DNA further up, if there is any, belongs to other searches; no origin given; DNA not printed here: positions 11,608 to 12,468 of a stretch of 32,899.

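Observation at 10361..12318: Candidate new RiPP system: Cys-free H-D-N repeat peptide, radical SAM/SPASM enzyme and an unknown partner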

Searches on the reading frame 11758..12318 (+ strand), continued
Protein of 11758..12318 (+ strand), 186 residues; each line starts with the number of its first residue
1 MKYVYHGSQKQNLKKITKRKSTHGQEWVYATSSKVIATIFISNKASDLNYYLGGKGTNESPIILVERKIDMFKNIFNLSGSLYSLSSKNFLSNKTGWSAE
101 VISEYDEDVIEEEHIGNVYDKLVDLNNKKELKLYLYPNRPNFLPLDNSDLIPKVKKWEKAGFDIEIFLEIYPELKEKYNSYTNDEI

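Call 78: search_protein_families(library=ncbifam, proteins=[P0351, L087:3870-5150:+], max_evalue=1e-10)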
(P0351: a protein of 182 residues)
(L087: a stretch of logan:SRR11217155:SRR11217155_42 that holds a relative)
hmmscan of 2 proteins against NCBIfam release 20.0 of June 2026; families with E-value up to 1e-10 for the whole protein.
P0351 (182 aa): 0 families

L087:3870-5150:+ (426 aa): 43 families (the best 25 are shown)
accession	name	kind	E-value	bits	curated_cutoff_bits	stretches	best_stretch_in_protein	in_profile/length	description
NF041707.1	rSAM_YhhB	equivalog_domain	2.4e-107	359.1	445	1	13-376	3-365/369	cyclophane-forming radical SAM/SPASM peptide maturase YhhB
TIGR04269.1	SAM_SPASM_FxsB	subfamily_domain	1e-101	340.6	370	1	12-373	2-362/363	FxsB family cyclophane-forming radical SAM/SPASM peptide maturase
TIGR04496.1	rSAM_XyeB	equivalog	1.9e-64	217.8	450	1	14-372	6-365/385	cyclophane-forming radical SAM/SPASM peptide maturase XyeB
TIGR03942.1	sulfatase_rSAM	equivalog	3.6e-56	190.8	349.45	1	16-375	5-356/363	anaerobic sulfatase maturase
NF041298.1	rSAM_mat_DynA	equivalog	5.4e-45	153.9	450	1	15-375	4-352/356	dynobactin maturation radical SAM/SPASM protein DynA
NF010321.0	PRK13758.1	equivalog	1.4e-41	142.9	441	1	10-367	3-353/370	anaerobic sulfatase-maturase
TIGR04261.1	rSAM_GlyRichRpt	subfamily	4.4e-35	121.4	310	1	19-372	4-356/363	cyclophane-forming radical SAM/SPASM peptide maturase GrrM/OscB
NF047865.1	rSAM_PapB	equivalog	7.2e-31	107.6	340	1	11-344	2-316/330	PapB family radical SAM/SPASM ranthipeptide maturase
NF041300.1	rSAM_mat_DarW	exception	1.1e-30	106.9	650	1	10-382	39-404/415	radical SAM/SPASM peptide maturase DarW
NF010308.0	PRK13745.1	equivalog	4e-30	105.1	484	1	8-374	9-383/412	anaerobic sulfatase-maturation protein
NF038005.1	rSAM_mat_DarE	equivalog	3.2e-28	98.6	650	1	13-374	75-430/432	darobactin maturation radical SAM/SPASM protein DarE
NF041718.1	rSAM_phane_AMC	equivalog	1.8e-27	96.3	425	1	11-363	5-347/362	cyclophane-forming radical SAM peptide maturase AmcB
TIGR03906.1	quino_hemo_SAM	equivalog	7.9e-26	90.7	453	1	8-195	90-271/467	quinohemoprotein amine dehydrogenase maturation protein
TIGR04068.1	rSAM_ocin_clost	equivalog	2.4e-24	86.1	500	1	9-188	81-256/462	Cys-rich peptide radical SAM maturase CcpM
NF035951.1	rSAM_RumMC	equivalog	2.9e-23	82.3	720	1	11-173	111-267/510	RumMC family radical SAM sactipeptide maturase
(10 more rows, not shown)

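Call 80: search_protein_families(library=pfam, alignment_id=A5, max_evalue=0.1)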
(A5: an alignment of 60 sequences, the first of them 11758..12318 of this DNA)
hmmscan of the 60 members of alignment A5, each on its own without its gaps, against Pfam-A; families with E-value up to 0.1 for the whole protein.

A. member 1, window:11758-12318:+ (186 aa): 1 family
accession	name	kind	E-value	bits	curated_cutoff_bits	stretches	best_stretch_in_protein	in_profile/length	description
PF18760.7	ART-PolyVal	-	0.058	14.6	31.2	1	2-112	7-115/140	ADP-Ribosyltransferase in polyvalent proteins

B. families by the number of members that match (of 60 scanned): 17 families
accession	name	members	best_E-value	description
PF21820.2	DUF6886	8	1.6e-05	Family of unknown function (DUF6886)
PF18760.7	ART-PolyVal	3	0.0027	ADP-Ribosyltransferase in polyvalent proteins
PF00340.25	IL1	1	0.0051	Interleukin-1 / 18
PF19411.4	Clink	1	0.0051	Cell cycle link protein Clink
PF01978.25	TrmB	1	0.0077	Sugar-specific transcriptional regulator TrmB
PF05823.17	Gp-FAR-1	1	0.011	Nematode fatty acid retinoid binding protein (Gp-FAR-1)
PF17201.10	Cache_3-Cache_2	1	0.022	Cache 3/Cache 2 fusion domain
PF09239.17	Topo-VIb_trans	1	0.03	Topoisomerase VI B subunit, transducer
PF04248.19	NTP_transf_9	1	0.041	Domain of unknown function (DUF427)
PF06738.18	ThrE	1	0.054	Putative threonine/serine exporter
PF03898.19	TNV_CP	1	0.057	Satellite tobacco necrosis virus coat protein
PF16510.12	P22_portal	1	0.061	Phage P22-like portal protein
PF25007.1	DYH2-5-8_CC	1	0.062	Dynein axonemal heavy chain 2/5/8 coiled-coil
PF17528.7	HdcB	1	0.073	Histidine decarboxylase maturation protein HdcB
PF09261.16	Alpha-mann_mid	1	0.09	Alpha mannosidase middle domain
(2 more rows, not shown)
